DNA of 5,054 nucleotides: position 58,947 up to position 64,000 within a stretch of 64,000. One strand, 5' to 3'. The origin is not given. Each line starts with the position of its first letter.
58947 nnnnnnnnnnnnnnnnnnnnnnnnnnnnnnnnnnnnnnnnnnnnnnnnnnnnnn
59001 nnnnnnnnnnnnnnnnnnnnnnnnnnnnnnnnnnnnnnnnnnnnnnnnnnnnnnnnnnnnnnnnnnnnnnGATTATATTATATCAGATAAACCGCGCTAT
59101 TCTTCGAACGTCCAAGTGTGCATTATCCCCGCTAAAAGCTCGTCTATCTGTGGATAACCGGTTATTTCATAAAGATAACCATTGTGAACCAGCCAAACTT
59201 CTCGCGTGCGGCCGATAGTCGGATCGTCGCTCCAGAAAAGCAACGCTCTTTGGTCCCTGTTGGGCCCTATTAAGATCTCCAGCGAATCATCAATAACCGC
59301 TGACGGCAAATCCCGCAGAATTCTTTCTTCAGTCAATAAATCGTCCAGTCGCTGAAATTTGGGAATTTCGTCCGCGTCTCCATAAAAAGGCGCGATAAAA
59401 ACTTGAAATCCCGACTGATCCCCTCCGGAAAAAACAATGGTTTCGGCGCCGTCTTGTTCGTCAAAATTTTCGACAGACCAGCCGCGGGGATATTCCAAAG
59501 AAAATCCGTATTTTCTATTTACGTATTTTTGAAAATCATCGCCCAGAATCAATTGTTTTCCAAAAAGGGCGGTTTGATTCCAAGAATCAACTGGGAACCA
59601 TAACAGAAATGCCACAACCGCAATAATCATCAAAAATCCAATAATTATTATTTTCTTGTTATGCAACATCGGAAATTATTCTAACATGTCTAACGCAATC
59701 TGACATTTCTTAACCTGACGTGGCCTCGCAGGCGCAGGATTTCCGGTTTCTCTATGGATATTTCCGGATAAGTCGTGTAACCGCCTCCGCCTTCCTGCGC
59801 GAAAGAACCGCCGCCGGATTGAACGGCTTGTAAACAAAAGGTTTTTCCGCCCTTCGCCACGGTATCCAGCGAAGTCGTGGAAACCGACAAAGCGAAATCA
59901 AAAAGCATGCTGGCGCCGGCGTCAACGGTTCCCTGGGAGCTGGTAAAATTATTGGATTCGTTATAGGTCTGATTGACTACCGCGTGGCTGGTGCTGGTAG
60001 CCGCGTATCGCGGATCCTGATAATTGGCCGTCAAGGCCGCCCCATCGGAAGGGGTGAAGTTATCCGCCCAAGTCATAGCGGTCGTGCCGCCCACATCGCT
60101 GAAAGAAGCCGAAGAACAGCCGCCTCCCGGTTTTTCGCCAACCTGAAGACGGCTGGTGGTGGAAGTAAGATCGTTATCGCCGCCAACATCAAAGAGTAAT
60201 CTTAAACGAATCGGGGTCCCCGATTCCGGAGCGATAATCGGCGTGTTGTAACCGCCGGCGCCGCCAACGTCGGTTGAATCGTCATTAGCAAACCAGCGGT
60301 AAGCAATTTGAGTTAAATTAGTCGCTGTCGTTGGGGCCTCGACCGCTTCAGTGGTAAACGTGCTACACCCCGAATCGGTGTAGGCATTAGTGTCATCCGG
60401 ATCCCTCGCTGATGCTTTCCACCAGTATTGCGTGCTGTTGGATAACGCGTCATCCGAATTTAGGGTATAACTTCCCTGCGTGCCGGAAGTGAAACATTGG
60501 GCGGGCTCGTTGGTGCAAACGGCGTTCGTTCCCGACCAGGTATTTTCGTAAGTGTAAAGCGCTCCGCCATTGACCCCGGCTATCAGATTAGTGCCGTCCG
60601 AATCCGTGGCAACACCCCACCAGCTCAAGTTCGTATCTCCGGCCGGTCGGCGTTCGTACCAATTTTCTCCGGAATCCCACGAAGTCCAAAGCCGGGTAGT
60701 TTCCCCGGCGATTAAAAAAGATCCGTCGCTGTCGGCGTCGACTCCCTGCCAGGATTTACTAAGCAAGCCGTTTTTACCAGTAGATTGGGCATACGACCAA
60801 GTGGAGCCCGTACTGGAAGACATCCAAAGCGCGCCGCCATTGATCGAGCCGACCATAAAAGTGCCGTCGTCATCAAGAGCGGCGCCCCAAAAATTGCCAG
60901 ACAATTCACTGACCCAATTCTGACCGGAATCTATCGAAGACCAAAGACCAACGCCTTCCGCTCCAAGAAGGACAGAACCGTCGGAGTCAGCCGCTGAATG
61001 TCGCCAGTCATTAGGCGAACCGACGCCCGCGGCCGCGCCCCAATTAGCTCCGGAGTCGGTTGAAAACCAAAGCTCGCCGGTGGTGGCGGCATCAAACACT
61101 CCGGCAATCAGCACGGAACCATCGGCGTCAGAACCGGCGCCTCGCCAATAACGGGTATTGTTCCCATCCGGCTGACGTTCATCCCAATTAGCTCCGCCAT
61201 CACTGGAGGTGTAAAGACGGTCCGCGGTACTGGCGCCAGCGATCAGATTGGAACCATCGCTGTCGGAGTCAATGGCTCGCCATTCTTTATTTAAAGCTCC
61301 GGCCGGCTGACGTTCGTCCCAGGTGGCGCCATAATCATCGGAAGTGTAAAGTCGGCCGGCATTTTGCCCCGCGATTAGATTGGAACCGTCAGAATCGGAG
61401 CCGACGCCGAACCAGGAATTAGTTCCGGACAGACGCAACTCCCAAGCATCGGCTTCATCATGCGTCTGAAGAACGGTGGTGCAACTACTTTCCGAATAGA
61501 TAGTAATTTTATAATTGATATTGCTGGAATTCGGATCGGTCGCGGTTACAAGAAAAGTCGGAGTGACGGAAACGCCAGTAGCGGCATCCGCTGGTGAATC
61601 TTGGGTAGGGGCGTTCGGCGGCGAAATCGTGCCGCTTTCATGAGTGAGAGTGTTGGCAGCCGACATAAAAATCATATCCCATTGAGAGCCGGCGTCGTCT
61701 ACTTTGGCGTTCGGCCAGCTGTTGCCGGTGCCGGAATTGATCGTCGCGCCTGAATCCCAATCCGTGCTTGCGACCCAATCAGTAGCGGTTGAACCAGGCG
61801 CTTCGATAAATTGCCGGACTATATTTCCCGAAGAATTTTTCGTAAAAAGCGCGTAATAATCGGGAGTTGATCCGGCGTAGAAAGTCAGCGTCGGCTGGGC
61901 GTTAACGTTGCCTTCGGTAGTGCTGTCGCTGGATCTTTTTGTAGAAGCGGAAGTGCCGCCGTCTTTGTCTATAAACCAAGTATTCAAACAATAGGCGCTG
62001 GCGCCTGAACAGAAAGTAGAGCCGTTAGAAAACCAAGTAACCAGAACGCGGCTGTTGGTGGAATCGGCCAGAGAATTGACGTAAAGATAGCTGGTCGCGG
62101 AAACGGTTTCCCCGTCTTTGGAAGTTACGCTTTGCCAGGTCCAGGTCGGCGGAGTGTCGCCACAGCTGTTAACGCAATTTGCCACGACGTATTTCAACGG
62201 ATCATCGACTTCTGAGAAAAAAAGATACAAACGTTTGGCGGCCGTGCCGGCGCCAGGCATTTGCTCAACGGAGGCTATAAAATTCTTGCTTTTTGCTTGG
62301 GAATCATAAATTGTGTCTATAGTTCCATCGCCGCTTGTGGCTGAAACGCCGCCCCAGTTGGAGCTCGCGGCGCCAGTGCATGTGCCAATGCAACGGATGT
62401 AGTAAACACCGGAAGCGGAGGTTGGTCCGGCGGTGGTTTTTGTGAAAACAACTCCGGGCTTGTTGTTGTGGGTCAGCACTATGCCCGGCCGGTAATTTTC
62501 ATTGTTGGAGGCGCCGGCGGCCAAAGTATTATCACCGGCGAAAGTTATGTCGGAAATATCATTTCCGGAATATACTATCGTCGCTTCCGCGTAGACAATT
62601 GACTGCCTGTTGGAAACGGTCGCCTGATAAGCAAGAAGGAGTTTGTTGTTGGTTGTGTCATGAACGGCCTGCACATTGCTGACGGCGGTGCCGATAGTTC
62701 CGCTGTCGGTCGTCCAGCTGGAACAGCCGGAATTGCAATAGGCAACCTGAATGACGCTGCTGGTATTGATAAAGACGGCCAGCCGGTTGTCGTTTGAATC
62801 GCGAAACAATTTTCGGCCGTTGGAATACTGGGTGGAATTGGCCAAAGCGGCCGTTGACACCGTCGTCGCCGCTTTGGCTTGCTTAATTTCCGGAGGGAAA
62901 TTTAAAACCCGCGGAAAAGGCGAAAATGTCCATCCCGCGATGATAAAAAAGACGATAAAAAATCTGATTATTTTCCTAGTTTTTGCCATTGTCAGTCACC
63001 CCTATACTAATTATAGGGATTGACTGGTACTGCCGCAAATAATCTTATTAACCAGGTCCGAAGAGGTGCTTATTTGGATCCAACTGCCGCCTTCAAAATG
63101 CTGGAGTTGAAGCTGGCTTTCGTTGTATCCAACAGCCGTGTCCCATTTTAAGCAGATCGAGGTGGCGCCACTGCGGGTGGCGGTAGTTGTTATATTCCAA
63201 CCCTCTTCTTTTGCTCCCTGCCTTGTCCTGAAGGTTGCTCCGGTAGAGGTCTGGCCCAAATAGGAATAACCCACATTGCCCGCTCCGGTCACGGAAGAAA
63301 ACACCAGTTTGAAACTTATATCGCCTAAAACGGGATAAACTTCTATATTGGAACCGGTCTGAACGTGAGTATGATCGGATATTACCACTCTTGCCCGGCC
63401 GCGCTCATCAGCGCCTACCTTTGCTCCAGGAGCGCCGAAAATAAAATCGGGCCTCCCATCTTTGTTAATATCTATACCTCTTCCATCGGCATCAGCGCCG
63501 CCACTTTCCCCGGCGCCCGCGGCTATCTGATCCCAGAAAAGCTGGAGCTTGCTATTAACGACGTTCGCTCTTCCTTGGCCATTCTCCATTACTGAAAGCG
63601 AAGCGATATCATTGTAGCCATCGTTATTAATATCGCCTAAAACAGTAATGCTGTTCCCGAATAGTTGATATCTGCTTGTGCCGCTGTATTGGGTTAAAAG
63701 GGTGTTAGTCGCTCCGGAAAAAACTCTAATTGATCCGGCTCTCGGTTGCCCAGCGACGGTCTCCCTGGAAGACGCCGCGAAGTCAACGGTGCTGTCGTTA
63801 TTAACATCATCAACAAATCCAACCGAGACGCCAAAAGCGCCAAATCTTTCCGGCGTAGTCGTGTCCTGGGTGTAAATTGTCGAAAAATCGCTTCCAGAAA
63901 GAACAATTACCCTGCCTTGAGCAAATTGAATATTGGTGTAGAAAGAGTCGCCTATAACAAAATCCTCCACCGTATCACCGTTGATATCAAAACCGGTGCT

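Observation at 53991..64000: Self-contained cohesin-dockerin surface-protein operon: three tandem cohesin-domain paralogs, a dockerin-repeat protein, a BNR beta-propeller giant protein and an FG-GAP protein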

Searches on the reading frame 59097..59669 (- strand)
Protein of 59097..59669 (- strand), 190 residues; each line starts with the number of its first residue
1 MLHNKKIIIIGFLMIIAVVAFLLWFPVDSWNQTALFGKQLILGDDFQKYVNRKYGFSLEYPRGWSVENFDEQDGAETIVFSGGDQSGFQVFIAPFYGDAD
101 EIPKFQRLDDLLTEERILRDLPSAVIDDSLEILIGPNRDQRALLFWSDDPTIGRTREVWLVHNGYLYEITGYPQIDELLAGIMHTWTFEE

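Call 3: search_protein_families(library=pfam, proteins=[window:59097-59669:-], max_evalue=1)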
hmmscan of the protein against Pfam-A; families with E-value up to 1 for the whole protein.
window:59097-59669:- (190 aa): 3 families
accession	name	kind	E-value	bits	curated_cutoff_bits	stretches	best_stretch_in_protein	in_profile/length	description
PF10827.13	DUF2552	-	0.0082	16.8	27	1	140-182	26-68/79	Protein of unknown function (DUF2552)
PF01789.22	PsbP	-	0.012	16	23.5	1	45-74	2-29/155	PsbP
PF18933.6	PsbP_2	-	0.041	14.3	27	1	45-73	43-71/184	PsbP-like protein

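Call 4: search_protein_families(library=ncbifam, proteins=[window:59097-59669:-], max_evalue=1)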
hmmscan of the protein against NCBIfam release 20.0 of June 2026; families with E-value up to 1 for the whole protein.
window:59097-59669:- (190 aa): 1 family
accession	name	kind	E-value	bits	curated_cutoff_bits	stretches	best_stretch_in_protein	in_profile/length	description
NF040946.1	PSII_PsbP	equivalog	0.13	11.9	60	1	45-71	26-52/180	photosystem II reaction center PsbP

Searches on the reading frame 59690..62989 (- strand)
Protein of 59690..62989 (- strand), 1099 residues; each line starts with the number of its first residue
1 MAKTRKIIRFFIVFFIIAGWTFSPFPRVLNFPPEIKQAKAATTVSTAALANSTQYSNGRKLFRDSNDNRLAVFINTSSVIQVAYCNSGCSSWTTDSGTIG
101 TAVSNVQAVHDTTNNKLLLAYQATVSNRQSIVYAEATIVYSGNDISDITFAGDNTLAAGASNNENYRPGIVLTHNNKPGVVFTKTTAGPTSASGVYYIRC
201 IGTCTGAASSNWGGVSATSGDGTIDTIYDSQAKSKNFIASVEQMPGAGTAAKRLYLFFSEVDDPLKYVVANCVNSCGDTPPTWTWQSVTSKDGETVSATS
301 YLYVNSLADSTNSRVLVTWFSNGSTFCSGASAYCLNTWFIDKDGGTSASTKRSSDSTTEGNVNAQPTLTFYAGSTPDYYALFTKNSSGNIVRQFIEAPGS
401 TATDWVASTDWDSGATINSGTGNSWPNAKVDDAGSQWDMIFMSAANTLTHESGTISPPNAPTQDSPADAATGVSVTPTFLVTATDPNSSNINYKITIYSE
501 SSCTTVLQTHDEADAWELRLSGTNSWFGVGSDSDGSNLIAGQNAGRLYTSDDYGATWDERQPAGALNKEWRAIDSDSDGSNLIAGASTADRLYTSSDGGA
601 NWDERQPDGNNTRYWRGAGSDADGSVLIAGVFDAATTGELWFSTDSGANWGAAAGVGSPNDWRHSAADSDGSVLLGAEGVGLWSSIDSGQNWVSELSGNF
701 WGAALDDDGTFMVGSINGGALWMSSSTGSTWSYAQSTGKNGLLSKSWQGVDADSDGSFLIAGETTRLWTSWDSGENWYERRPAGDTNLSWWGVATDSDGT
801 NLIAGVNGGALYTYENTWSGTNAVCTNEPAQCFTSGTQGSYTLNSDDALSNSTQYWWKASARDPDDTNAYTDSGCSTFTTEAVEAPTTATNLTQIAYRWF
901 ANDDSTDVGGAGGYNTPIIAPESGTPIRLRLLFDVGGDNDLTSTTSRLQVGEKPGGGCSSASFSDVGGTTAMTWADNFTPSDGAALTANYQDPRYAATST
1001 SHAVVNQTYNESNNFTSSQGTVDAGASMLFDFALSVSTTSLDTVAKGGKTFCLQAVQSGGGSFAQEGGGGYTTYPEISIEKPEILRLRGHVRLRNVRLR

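Call 3: search_protein_families(library=pfam, proteins=[window:59690-62989:-], max_evalue=1)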
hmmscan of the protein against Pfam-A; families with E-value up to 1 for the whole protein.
window:59690-62989:- (1099 aa): 2 families
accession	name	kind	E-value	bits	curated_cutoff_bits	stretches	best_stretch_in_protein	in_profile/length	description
PF15057.12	DUF4537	-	0.072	13.6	27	1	128-186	36-96/120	Domain of unknown function (DUF4537)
PF15899.11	BNR_6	-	0.76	10.5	27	0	547-558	1-12/14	BNR-Asp box repeat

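Call 4: search_protein_families(library=ncbifam, proteins=[window:59690-62989:-], max_evalue=1)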
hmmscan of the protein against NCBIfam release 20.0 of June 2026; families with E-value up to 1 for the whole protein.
window:59690-62989:- (1099 aa): 2 families
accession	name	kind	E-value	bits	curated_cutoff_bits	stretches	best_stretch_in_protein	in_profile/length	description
NF038152.1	TrpL_Coryne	equivalog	0.013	15.2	30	1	849-860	6-17/17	trp operon leader peptide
TIGR01582.1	FDH-beta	equivalog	0.049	12.7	334.7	1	68-119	20-72/283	formate dehydrogenase subunit beta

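Call 66: search_solved_structures(query=window:59690-62989:-, max_evalue=0.01)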
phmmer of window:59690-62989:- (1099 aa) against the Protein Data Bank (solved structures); distinct sequences matched with E-value up to 0.01: 0.

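Call 81: find_homologous_proteins(query=window:59690-62989:-)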
Query window:59690-62989:- (1099 aa): 9 proteins with E <= 0.001 among 8000 candidates.
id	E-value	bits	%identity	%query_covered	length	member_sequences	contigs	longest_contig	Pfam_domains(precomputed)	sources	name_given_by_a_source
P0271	0.0e+0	2472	100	100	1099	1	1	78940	-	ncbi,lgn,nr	ncbi:MAG: hypothetical protein HYT03_01950 [Candidatus Harrisonbacteria bacterium]|nr:hypothetical p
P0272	0.0e+0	1835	75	100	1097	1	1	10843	-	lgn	-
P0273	3.0e-114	401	50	37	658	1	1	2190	-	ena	-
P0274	1.0e-22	98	44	10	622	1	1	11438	-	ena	-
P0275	1.8e-18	84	32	31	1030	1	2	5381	PF05345.19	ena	-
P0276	5.0e-17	79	36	16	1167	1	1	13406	PF01835.26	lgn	-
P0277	2.7e-16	77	32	27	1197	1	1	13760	PF25059.2,PF01471.24,PF00041.28,PF16656.12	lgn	-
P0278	1.4e-10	58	39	9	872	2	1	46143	PF13205.13,PF19077.7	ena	-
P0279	2.1e-4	38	24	40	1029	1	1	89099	-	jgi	jgi:hypothetical protein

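Call 82: find_encoding_contigs(protein=P0272, flank=10000, max_places=2)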
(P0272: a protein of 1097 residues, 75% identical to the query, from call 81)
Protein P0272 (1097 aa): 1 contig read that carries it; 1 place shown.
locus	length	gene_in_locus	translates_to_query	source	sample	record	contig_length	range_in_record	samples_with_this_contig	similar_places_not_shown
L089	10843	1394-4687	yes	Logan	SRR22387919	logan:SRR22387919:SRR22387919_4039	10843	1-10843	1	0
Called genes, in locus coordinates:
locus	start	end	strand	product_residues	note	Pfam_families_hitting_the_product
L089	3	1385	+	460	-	?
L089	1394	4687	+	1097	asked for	-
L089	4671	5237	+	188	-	-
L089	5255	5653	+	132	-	-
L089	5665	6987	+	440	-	-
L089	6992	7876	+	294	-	-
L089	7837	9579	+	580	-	PF00963:Cohesin (faint), PF19077:Big_13 (faint)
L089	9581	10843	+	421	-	?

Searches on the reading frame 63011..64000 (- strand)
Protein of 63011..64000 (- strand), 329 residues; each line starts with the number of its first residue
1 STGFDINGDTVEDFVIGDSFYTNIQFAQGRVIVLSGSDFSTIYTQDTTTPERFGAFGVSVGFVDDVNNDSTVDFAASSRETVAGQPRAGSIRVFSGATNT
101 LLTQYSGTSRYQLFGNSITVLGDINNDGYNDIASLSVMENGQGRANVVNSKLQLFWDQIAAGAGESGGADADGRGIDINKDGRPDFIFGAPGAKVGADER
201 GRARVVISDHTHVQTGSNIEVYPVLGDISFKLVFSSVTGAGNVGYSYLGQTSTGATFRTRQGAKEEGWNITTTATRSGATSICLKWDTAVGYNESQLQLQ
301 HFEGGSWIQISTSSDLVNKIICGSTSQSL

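Call 3: search_protein_families(library=pfam, proteins=[window:63011-64000:-], max_evalue=1)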
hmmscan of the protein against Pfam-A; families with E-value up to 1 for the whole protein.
window:63011-64000:- (329 aa): 2 families
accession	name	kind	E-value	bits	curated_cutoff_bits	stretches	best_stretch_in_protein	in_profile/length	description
PF01839.29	FG-GAP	-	1.8e-11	44.1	22.1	4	177-205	9-36/37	FG-GAP repeat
PF13517.12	FG-GAP_3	-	1.1e-05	26.4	26.9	2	123-187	1-60/61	FG-GAP-like repeat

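Call 4: search_protein_families(library=ncbifam, proteins=[window:63011-64000:-], max_evalue=1)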
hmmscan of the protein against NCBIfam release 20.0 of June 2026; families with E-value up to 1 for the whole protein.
window:63011-64000:- (329 aa): 1 family
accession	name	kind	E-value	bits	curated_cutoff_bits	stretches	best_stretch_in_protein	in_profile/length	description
NF047539.1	XAC2610_fam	domain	0.0025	18.3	35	1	121-143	3-25/89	XAC2610-related protein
